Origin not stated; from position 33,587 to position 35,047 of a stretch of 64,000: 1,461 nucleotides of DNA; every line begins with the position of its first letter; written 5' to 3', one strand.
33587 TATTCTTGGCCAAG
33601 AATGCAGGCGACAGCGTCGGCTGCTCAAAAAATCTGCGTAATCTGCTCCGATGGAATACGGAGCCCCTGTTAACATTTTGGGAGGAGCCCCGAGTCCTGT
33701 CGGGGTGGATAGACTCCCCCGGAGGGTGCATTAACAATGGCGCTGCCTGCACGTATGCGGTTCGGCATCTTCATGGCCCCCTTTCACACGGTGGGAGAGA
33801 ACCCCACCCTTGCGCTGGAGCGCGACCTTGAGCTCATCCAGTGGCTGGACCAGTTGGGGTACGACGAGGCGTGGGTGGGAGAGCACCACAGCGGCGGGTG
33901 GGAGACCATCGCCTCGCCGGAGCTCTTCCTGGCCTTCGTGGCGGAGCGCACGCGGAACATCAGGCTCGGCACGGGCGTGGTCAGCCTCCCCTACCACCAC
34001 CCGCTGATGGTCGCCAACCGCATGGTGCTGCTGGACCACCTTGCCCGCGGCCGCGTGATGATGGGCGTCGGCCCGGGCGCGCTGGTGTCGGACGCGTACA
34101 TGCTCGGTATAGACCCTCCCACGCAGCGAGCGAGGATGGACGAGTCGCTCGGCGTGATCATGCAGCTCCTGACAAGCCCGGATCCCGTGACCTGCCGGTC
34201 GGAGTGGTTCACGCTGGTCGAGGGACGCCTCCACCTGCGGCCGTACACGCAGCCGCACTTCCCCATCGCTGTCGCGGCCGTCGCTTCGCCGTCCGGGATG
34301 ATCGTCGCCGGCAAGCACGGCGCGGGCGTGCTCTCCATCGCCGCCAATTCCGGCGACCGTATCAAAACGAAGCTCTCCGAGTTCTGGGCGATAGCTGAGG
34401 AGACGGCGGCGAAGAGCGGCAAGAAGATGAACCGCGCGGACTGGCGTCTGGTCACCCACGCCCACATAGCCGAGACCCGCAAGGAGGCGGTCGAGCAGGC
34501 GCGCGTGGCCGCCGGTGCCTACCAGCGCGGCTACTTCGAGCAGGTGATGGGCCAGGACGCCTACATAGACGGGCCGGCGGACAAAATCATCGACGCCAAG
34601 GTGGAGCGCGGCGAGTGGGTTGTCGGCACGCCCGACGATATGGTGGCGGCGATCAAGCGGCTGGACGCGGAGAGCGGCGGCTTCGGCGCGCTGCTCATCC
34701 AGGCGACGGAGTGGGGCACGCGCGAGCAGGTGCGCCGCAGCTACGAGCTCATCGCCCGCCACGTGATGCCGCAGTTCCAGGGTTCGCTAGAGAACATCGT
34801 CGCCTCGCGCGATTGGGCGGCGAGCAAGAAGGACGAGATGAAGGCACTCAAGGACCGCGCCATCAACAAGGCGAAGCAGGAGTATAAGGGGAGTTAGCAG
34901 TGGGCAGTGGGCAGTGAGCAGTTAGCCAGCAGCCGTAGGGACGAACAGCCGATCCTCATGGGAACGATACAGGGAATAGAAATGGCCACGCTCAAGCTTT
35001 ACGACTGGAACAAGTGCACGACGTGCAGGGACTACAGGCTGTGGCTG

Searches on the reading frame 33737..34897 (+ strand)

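Call 57: search_protein_families(library=pfam, proteins=[window:33737-34897:+], max_evalue=0.00001)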
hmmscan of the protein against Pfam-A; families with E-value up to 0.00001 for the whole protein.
window:33737-34897:+ (386 aa): 1 family
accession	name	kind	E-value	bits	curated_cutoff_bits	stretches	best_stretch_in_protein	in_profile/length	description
PF00296.26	Bac_luciferase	-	8.8e-47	160.4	27.9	1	7-308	1-306/314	Luciferase-like monooxygenase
